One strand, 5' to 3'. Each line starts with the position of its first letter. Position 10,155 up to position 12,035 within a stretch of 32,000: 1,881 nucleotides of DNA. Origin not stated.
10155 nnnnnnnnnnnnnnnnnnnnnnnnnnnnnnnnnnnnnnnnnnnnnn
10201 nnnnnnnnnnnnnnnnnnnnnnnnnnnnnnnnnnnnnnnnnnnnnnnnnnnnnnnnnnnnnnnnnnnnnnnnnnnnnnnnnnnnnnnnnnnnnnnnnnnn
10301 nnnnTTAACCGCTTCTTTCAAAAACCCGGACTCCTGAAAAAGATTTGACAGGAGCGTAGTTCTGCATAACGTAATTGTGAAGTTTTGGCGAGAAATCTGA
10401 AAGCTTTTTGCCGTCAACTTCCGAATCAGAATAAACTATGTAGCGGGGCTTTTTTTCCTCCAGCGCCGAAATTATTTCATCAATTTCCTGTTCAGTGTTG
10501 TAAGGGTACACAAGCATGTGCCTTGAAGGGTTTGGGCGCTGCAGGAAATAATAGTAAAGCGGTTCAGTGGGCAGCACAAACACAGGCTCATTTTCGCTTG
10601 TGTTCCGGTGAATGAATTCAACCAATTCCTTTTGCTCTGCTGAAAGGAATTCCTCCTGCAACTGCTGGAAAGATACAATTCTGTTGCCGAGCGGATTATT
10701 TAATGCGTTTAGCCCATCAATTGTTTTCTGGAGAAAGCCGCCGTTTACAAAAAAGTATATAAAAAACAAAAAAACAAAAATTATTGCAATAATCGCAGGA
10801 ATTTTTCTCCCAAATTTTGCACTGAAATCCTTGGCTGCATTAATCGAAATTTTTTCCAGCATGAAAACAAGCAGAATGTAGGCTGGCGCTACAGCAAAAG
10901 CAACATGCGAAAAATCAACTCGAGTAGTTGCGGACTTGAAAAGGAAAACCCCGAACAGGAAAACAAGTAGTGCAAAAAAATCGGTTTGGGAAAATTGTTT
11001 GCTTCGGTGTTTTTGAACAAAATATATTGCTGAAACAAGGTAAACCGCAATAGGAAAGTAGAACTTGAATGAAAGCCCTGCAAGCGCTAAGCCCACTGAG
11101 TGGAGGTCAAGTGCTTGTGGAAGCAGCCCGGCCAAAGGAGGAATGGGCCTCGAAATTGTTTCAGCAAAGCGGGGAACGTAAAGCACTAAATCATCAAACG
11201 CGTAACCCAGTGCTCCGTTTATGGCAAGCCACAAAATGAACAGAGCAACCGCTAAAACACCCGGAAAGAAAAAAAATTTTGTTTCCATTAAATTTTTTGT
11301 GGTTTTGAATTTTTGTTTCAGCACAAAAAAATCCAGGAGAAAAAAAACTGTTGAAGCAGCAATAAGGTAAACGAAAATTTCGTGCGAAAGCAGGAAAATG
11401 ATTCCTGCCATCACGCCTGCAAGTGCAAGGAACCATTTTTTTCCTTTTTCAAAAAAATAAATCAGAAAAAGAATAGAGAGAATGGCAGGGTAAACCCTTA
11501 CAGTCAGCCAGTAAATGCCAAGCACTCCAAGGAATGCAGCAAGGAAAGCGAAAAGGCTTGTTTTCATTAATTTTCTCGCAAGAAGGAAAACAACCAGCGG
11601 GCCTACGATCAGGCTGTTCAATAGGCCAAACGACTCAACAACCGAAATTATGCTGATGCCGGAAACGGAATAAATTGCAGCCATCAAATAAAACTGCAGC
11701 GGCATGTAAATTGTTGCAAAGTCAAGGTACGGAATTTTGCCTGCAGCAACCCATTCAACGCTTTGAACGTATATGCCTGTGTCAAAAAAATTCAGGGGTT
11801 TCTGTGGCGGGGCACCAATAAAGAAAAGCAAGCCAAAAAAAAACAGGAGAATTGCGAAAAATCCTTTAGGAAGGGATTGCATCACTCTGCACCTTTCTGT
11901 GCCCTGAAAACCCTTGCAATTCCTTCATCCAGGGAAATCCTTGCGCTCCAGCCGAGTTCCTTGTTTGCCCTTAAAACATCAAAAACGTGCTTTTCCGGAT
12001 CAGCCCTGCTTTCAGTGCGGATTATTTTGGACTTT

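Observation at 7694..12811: Arn-like module (aminotransferase, polyprenyl-P GT2, CE4 deacylase, GT-C, SDR) in a genome that probably lacks lipid A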

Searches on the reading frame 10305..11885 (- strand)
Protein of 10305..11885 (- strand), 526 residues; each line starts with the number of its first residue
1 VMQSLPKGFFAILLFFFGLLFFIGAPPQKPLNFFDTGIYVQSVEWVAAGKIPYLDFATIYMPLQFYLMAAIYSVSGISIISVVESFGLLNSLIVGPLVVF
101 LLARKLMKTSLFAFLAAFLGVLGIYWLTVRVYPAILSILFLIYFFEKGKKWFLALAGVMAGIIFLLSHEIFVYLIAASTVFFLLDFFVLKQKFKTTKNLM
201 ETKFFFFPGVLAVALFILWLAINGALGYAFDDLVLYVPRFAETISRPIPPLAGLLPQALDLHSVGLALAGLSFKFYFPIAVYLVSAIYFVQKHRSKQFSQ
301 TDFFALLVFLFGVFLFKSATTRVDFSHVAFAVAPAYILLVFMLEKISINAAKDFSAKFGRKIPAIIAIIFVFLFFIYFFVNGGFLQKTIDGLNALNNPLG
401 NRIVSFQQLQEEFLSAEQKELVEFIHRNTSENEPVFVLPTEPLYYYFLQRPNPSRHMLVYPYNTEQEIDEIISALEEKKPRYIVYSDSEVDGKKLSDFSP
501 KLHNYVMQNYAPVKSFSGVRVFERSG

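Call 3: search_protein_families(library=pfam, proteins=[window:10305-11885:-], max_evalue=0.01)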
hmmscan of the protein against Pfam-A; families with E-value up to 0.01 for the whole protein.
window:10305-11885:- (526 aa): 0 families
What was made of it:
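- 10305..11885 (-): GT-C-fold membrane glycosyltransferase (525/526 aa) with about 12 TM segments and a C-terminal alpha/beta domain. It is the last gene of the minus-strand operon. No Pfam hit of its own (call 3).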

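Call 4: search_protein_families(library=ncbifam, proteins=[window:10305-11885:-], max_evalue=0.01)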
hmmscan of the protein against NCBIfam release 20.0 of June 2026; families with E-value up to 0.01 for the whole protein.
window:10305-11885:- (526 aa): 0 families

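Call 13: search_solved_structures(query=window:10305-11885:-, max_evalue=10)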
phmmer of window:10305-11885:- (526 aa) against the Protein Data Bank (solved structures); distinct sequences matched with E-value up to 10: 0.

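Call 14: find_homologous_proteins(query=window:10305-11885:-, max_evalue=0.001)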
Query window:10305-11885:- (526 aa): 2 proteins with E <= 0.001 among 8000 candidates.
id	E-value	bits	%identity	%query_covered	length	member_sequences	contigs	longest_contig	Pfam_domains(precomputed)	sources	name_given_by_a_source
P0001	0.0e+0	1123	99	100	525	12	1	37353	-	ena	-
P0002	2.5e-5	42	26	37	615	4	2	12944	-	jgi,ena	-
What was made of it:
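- Tried and rejected: A word-indexed homologue search with the GT-C found only its own cluster and one weak hit (call 14).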

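Call 22: predict_structure(protein=window:10305-11885:-)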
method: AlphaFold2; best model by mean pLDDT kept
length: 526 residues; sequences in the alignment: 1
mean_pLDDT: 48.5   pTM: 0.30
mean pLDDT of the five models: 48.5, 48.0, 46.6, 46.5, 46.5
residues with pLDDT >= 90: 0; 70-90: 46; 50-70: 84; < 50: 396
segments of 3 or more residues with pLDDT < 50: 1-5, 8-10, 19-94, 96-108, 111-115, 117-134, 146-148, 158-208, 210-218, 223-241, 243-281, 283-289, 291-296, 303-305, 314-365, 375-413, 448-461, 489-493
pLDDT, mean of each block of 10 residues (from residue 1): 44 50 42 33 33 37 42 41 39 46 47 47 42 48 49 47 43 44 46 47 46 49 47 44 47 46 42 45 49 48 50 43 41 45 44 46 50 46 42 35 35 57 69 57 48 42 62 77 65 60 85 75 75
secondary structure, 60 per line:
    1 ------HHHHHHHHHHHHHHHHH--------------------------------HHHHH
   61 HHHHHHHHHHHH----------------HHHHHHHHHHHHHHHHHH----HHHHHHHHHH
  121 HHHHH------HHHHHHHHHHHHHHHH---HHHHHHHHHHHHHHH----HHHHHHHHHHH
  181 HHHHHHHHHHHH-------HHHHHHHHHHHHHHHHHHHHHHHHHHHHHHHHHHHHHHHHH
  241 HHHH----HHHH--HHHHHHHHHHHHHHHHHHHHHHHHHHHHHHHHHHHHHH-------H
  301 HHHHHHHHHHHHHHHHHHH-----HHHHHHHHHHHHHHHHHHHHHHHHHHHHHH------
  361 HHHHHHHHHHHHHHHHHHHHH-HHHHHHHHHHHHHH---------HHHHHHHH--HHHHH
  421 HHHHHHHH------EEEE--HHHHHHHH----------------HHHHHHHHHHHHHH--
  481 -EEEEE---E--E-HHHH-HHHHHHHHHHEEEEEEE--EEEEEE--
elements in order: H7-23 H56-72 H89-106 H111-125 H132-147 H151-165 H170-192 H200-244 H249-252 H255-292 H300-319 H325-354 H361-381 H383-396 H406-413 H416-428 E435-438 H441-448 H465-478 E482-486 H495-498 H500-509 E510-516 E519-524
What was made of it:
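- Tried and rejected: Single-sequence AF2 of the GT-C was unusable (pLDDT 48.5, call 22).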

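Call 23: search_protein_representatives(protein=window:10305-11885:-)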
Query: 526 residues. Proteins with E-value up to 0.001 (for the whole library): 2255; up to 1e-10: 682; up to 1e-30: 6. The best 150 are listed.
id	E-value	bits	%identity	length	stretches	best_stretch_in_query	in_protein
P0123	5.3e-69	250.2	99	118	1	409-526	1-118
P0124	2.5e-45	172.1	29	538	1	7-516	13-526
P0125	9.2e-35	137.3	31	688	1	10-524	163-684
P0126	2.2e-33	132.7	26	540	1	11-518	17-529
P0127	3.9e-33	131.9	29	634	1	34-516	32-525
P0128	2.8e-31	125.7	30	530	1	12-525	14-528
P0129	1.3e-29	120.3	27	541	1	14-526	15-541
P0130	2.3e-29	119.4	30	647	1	35-525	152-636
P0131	8.4e-29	117.6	28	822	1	18-524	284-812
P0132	8.2e-28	114.3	28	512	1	9-522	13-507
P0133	3.2e-26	109.1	27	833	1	15-518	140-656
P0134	4.8e-26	108.5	29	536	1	17-510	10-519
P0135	8.2e-26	107.7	25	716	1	50-516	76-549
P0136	1.3e-25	107.0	27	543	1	15-521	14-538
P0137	1.9e-25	106.5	29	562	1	12-526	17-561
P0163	2.9e-22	96.0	26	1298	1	36-522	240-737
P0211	7.6e-20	88.1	25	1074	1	34-522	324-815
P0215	1.0e-19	87.6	28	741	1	12-517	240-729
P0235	3.2e-19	86.0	24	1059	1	31-522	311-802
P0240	5.8e-19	85.1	28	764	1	20-512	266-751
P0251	8.7e-19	84.6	30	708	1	19-522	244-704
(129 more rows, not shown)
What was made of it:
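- Tried and rejected: A full HMMER scan was needed (call 23).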

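Call 25: search_protein_families(library=pfam, alignment_id=A1, max_evalue=0.01)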
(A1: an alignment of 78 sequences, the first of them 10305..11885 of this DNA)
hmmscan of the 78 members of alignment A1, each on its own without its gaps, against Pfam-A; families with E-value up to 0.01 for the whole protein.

A. member 1, window:10305-11885:- (526 aa): 0 families

B. families by the number of members that match (of 78 scanned): 5 families
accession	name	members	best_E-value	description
PF13231.12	PMT_2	52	1.4e-11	Dolichyl-phosphate-mannose-protein mannosyltransferase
PF02366.24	PMT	2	1.3e-06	Dolichyl-phosphate-mannose-protein mannosyltransferase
PF01757.29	Acyl_transf_3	1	3.9e-05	Acyltransferase domain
PF14264.12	Glucos_trans_II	1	0.00022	Glucosyl transferase GtrII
PF10131.15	PTPS_related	1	0.0025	6-pyruvoyl-tetrahydropterin synthase related domain; membrane protein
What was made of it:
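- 10305..11885 (-): It belongs to a family with 2255 representatives at E<=1e-3 (call 23), and 52 of 78 aligned members hit PMT_2 (call 25).
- On GT-C glycosyltransferase superfamily: 52 of 78 family members hit PF13231 (call 25).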

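Call 28: find_encoding_contigs(protein=P0124, flank=8000, max_places=3)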
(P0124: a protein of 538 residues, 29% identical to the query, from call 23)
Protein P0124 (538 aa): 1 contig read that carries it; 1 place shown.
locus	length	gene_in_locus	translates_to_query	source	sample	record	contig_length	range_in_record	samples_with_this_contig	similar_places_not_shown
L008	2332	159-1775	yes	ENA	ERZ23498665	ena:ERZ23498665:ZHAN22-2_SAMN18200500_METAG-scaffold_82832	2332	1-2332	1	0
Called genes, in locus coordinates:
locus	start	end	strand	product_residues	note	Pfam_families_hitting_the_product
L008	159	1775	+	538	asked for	-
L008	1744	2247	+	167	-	PF00908:dTDP_sugar_isom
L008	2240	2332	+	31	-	?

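Call 33: find_related_loci(query=A3, collection=genome_contigs, flank=8000)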
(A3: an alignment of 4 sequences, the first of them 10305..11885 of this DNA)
Query A3 (526 aa) in genome_contigs; peptide patterns used: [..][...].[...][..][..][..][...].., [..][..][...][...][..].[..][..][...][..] (x = any residue, [..] = any of these).
253 stretches matched a pattern; 4 encode a relative of the query (tblastn E <= 1e-3); 4 distinct loci.
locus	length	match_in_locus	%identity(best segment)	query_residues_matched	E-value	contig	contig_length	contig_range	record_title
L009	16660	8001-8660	29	271-493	2e-16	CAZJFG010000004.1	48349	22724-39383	MAG TPA_asm: uncultured Gammaproteobacteria bacterium isolate SRP278314_co1_17 genome assembly, contig: NODE_934_length_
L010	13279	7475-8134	29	271-493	2e-16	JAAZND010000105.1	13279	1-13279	MAG: Candidatus Beckwithbacteria bacterium isolate AS27yjCOA_127 182184_AS27, whole genome shotgun sequence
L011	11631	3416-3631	34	417-487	2e-7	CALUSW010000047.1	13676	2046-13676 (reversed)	MAG: Candidatus Gastranaerophilales bacterium isolate BRZ_DE__bin55 genome assembly, contig: BRZ_DE__NODE_5501_length_13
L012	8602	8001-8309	28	419-516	2e-7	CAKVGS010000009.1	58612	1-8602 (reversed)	MAG: uncultured Candidatus Melainabacteria bacterium isolate REFINED_METABAT215_TOP10_CONTIGS_1500_ASSEMBLY_K77_MERGED__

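Call 35: find_related_loci(query=A3, collection=metagenome_contigs, flank=8000)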
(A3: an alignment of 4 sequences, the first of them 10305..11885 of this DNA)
Query A3 (526 aa) in metagenome_contigs; peptide patterns used: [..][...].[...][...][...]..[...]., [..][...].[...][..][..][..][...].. (x = any residue, [..] = any of these).
436 stretches matched a pattern; 3 encode a relative of the query (tblastn E <= 1e-3); 3 distinct loci.
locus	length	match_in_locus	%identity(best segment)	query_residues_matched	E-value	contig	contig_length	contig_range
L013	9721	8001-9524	28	31-525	2e-48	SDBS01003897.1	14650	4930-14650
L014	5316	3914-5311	27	31-484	8e-41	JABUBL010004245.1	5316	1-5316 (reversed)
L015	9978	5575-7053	26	31-526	6e-36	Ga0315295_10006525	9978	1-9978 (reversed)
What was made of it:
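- Tried and rejected: The 4-sequence alignment gave only 4 genome loci and 3 metagenome loci (calls 33, 35).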

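Call 37: predict_structure(alignment_id=A1)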
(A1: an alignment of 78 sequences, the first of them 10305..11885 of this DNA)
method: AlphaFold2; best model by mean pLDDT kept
length: 526 residues; sequences in the alignment: 78
mean_pLDDT: 89.0   pTM: 0.90
mean pLDDT of the five models: 89.0, 86.8, 86.5, 86.4, 86.0
residues with pLDDT >= 90: 347; 70-90: 133; 50-70: 41; < 50: 5
segments of 3 or more residues with pLDDT < 50: 399-402
pLDDT, mean of each block of 10 residues (from residue 1): 79 89 74 91 96 96 94 87 83 79 96 93 76 95 93 94 95 96 89 69 75 94 97 91 91 91 83 94 98 96 98 96 91 95 93 76 84 79 73 57 58 87 98 97 96 96 95 98 96 95 98 97 95
secondary structure, 60 per line:
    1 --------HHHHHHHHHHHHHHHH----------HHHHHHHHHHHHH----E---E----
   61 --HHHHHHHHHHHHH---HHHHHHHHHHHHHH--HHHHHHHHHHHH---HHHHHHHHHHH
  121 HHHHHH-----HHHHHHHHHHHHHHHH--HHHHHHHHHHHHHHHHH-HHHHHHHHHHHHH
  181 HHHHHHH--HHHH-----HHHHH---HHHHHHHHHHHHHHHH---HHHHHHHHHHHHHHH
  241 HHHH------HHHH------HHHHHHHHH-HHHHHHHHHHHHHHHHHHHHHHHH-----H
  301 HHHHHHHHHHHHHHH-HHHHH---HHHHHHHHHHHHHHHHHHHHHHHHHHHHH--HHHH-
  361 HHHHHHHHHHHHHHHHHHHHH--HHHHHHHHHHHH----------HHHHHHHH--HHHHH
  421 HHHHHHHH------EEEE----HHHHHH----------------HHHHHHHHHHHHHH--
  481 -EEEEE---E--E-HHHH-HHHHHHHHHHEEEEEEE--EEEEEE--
elements in order: H9-24 H35-47 H63-75 H79-92 H95-106 H110-126 H132-147 H150-166 H168-187 H190-193 H199-203 H207-222 H226-244 H251-254 H261-269 H271-294 H300-315 H317-321 H325-353 H356-359 H361-381 H384-395 H406-413 H416-428 E435-438 H443-448 H465-478 E482-486 H495-498 H500-509 E510-516 E519-524
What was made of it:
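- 10305..11885 (-): AF2 model pLDDT 89, pTM 0.90 (call 37).
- On GT-C glycosyltransferase superfamily: AF2 pLDDT 89, pTM 0.90 (call 37).
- Tried and rejected: The MSA-based model was good (call 37).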

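Call 42: fold_search(model_id=the predicted structure, library=pdb)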
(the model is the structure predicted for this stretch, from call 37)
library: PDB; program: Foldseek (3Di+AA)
matches with E <= 10: 240; with E <= 0.001: 15
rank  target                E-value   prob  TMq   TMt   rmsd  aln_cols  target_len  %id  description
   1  7e9s_A                7.1e-07  1.00  0.47  0.32  13.3       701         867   12  Archaeal oligosaccharyltransferase AglB from Archaeoglobus fulgidus in complex with an inhibitory peptide and a dolich (released 2021-09-08)
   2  8agb_A                8.7e-07  1.00  0.57  0.48  12.5       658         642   11  Structure of yeast oligosaccharylransferase complex with lipid-linked oligosaccharide bound (released 2022-12-07)
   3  8pn9_A                9.1e-07  1.00  0.51  0.42  13.7       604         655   12  Structure of human oligosaccharyltransferase OST-A complex bound to NGI-1 (released 2024-05-08)
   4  7zli_A                9.9e-07  1.00  0.54  0.44  12.1       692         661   10  Cryo-EM structure of C-mannosyltransferase CeDPY19, in complex with Dol25-P-Man and bound to CMT2-Fab and anti-Fab nan (released 2023-01-11)
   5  7zlh_A                1.3e-06  1.00  0.52  0.44  10.5       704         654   10  Cryo-EM structure of C-mannosyltransferase CeDPY19, in apo state, bound to CMT2-Fab and anti-Fab nanobody (released 2023-01-11)
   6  9n9j_I                1.3e-06  1.00  0.46  0.37  12.1       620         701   13  Structure of a GRP94 folding intermediate engaged with a CCDC134- and FKBP11-bound secretory translocon (released 2025-11-19)
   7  7zlg_A                1.5e-06  1.00  0.49  0.41  12.5       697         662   10  Cryo-EM structure of C-mannosyltransferase CeDPY19, in complex with acceptor peptide and bound to CMT2-Fab and anti-Fa (released 2023-01-11)
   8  8b6l_I                2.4e-06  1.00  0.48  0.39  11.4       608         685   13  Subtomogram average of the human Sec61-TRAP-OSTA-translocon (released 2022-12-07)
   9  6ezn_F                2.7e-06  1.00  0.54  0.45  12.9       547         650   12  Cryo-EM structure of the yeast oligosaccharyltransferase (OST) complex (released 2018-01-17)
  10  5f15                  3.5e-06  1.00  0.51  0.50  12.8       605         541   13  Crystal Structure of ArnT from Cupriavidus metallidurans bound to Undecaprenyl phosphate (released 2016-02-17)
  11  6s7t_A                4.7e-06  1.00  0.47  0.37  11.7       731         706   13  Cryo-EM structure of human oligosaccharyltransferase complex OST-B (released 2019-12-18)
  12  6ftg_5                4.9e-06  1.00  0.54  0.46  13.3       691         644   13  Subtomogram average of OST-containing ribosome-translocon complexes from canine rough microsomal membranes (released 2018-03-21)
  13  5ogl_A                5.3e-05  1.00  0.49  0.38  10.3       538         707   12  Structure of bacterial oligosaccharyltransferase PglB in complex with an acceptor peptide and an lipid-linked oligosac (released 2017-10-25)
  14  6gxc_A                7.1e-05  1.00  0.47  0.37  10.5       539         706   13  Bacterial oligosaccharyltransferase PglB in complex with an inhibitory peptide and a reactive lipid-linked oligosaccha (released 2018-11-14)
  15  5ezm                  1.0e-04  1.00  0.50  0.49  13.3       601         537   13  Crystal Structure of ArnT from Cupriavidus metallidurans in the apo state (released 2016-02-17)
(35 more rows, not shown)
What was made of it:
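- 10305..11885 (-): The top 17 Foldseek PDB hits are all GT-C enzymes: AglB, STT3, DPY19, ArnT, PglB, Pmt4, EmbB (call 42).
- On GT-C glycosyltransferase superfamily: The top 17 Foldseek PDB hits are all GT-C, with probability 1.0 and TM about 0.5 (call 42).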

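Call 43: search_protein_families(library=pfam, proteins=[L013:883-3195:+, L013:3715-4164:+, L013:4161-5357:+, L013:5358-6377:+, L013:6395-6796:+, L013:7011-7781:+, L015:3240-4292:+, L015:4309-5457:+, L015:7147-7725:+, L015:8188-8940:+], max_evalue=0.001)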
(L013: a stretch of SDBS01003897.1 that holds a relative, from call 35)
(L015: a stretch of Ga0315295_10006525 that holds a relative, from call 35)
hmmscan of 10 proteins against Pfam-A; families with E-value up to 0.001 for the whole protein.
L013:883-3195:+ (770 aa): 2 families
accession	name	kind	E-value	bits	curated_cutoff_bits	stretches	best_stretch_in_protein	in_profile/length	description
PF09971.14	DUF2206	-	4e-24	85.6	35.6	2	527-769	112-368/368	Predicted membrane protein (DUF2206)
PF04143.19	Sulf_transp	-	0.0007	19.7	27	1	321-468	89-237/310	Sulphur transport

L013:3715-4164:+ (149 aa): 1 family
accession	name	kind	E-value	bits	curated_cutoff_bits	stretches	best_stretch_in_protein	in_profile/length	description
PF04138.20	GtrA_DPMS_TM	-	4.6e-20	72.4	26.1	1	24-145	2-117/117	GtrA/DPMS, transmembrane domain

L013:4161-5357:+ (398 aa): 6 families
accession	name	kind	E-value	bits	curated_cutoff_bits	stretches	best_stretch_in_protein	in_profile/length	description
PF03721.20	UDPG_MGDP_dh_N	-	6.1e-35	120.9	27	1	9-181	3-182/187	UDP-glucose/GDP-mannose dehydrogenase family, NAD binding domain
PF03720.21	UDPG_MGDP_dh_C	-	5.9e-12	46.3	30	1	309-392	1-101/103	UDP-glucose/GDP-mannose dehydrogenase family, UDP binding domain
PF00984.24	UDPG_MGDP_dh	-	5.4e-10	39.7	25.4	1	200-272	2-75/94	UDP-glucose/GDP-mannose dehydrogenase family, central domain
PF03446.21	NAD_binding_2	-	4.2e-07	30.6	21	1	11-145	4-113/161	NAD binding domain of 6-phosphogluconate dehydrogenase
PF02737.24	3HCDH_N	-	0.00027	21.4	22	1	9-50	2-42/180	3-hydroxyacyl-CoA dehydrogenase, NAD binding domain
PF02826.25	2-Hacid_dh_C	-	0.00081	19.2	25.1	0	351-384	80-113/178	D-isomer specific 2-hydroxyacid dehydrogenase, NAD binding domain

L013:5358-6377:+ (339 aa): 6 families
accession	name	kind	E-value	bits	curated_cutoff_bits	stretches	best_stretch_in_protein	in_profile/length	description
PF01370.27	Epimerase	-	5.9e-36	124.5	20.9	1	3-260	1-239/240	NAD dependent epimerase/dehydratase family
PF16363.11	GDP_Man_Dehyd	-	1.9e-29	103.6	27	1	4-325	1-331/332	GDP-mannose 4,6 dehydratase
PF13460.12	NAD_binding_10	-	1.7e-08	35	27.2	1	7-178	1-143/184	NAD(P)H-binding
PF07993.18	NAD_binding_4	-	1.4e-07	31.4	20.1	1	5-183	1-209/258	Male sterility protein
PF01073.25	3Beta_HSD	-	2.5e-06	27.2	22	1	4-81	1-79/280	3-beta hydroxysteroid dehydrogenase/isomerase family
PF05368.20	NmrA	-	7.4e-05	22.9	27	1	2-108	4-99/298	NmrA-like family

L013:6395-6796:+ (133 aa): 4 families
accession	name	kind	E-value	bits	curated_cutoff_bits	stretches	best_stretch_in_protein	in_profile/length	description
PF08241.18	Methyltransf_11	-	6.6e-10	39.9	21.2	1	46-132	1-91/95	Methyltransferase domain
PF13649.12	Methyltransf_25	-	5.1e-08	33.9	27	1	45-132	1-97/97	Methyltransferase domain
PF08242.18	Methyltransf_12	-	9e-06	26.8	30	1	46-132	1-96/98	Methyltransferase domain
PF07021.18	MetW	-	0.00054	20.1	21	1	35-126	7-100/193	Methionine biosynthesis protein MetW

L013:7011-7781:+ (256 aa): 1 family
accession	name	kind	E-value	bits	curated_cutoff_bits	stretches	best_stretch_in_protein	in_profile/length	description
PF00535.33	Glycos_transf_2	-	1.5e-19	71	23.3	1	22-185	2-167/168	Glycosyl transferase family 2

L015:3240-4292:+ (350 aa): 6 families
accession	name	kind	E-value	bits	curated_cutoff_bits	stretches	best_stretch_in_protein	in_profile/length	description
PF01370.27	Epimerase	-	2.2e-43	148.8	20.9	1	7-262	1-240/240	NAD dependent epimerase/dehydratase family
PF16363.11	GDP_Man_Dehyd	-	2e-32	113.4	27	1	8-326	1-332/332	GDP-mannose 4,6 dehydratase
PF01073.25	3Beta_HSD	-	6.8e-17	61.8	22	1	8-255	1-234/280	3-beta hydroxysteroid dehydrogenase/isomerase family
PF02719.21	Polysacc_synt_2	-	1.4e-09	38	20.2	1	7-132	1-128/293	Polysaccharide biosynthesis protein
PF07993.18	NAD_binding_4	-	6.4e-08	32.5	20.1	1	9-196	1-204/258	Male sterility protein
PF13460.12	NAD_binding_10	-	1.6e-05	25.3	27.2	1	11-161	1-133/184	NAD(P)H-binding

L015:4309-5457:+ (382 aa): 2 families
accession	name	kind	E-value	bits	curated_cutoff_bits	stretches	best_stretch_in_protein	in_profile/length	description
PF04138.20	GtrA_DPMS_TM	-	2.1e-20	73.5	26.1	1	259-377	1-117/117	GtrA/DPMS, transmembrane domain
PF00535.33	Glycos_transf_2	-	1.9e-15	57.7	23.3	1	16-161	2-143/168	Glycosyl transferase family 2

L015:7147-7725:+ (192 aa): 2 families
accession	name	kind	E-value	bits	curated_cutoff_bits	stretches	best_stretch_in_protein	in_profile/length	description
PF02777.23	Sod_Fe_C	-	6e-40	135.9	20.9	1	89-188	1-100/102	Iron/manganese superoxide dismutases, C-terminal domain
PF00081.27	Sod_Fe_N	-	3.9e-33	114.2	27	1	2-82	1-82/82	Iron/manganese superoxide dismutases, alpha-hairpin domain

L015:8188-8940:+ (250 aa): 14 families
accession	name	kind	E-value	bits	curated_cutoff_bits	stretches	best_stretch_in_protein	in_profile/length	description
PF00515.34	TPR_1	-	7.3e-25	86.2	27.8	2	136-168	2-34/34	Tetratricopeptide repeat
PF13431.12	TPR_17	-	1.4e-23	81.6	24.4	3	158-187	2-31/34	Tetratricopeptide repeat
PF07719.23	TPR_2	-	1e-21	75.7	27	2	136-168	2-34/34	Tetratricopeptide repeat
PF13414.12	TPR_11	-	7.1e-21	74.1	26.8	3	143-183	2-42/42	TPR repeat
PF13181.12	TPR_8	-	1.5e-18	65.7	25.7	2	137-168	3-34/34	Tetratricopeptide repeat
PF13432.12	TPR_16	-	1.8e-14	54.3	32.7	2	108-168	4-64/65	Tetratricopeptide repeat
PF13428.12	TPR_14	-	5.1e-12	45.6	23.5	0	136-176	2-42/44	Tetratricopeptide repeat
PF13371.12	TPR_9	-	1e-11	45.1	35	1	77-137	5-65/73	Tetratricopeptide repeat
PF14559.12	TPR_19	-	2.2e-09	38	25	1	116-171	6-61/68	Tetratricopeptide repeat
PF01239.28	PPTA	-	1.4e-06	28.1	29.5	1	151-181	1-31/32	Protein prenyltransferase alpha subunit repeat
PF12895.13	ANAPC3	-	2.4e-06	28.2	27.2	0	115-173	3-61/82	Anaphase-promoting complex, cyclosome, subunit 3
PF13424.12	TPR_12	-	3.6e-06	27.5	30.1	1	135-198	3-67/77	Tetratricopeptide repeat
PF10516.15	SHNi-TPR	-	3.7e-05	23.6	21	0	149-164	15-30/38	SHNi-TPR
PF13176.12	TPR_7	-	0.0003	21.1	27.9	0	45-65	11-33/36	Tetratricopeptide repeat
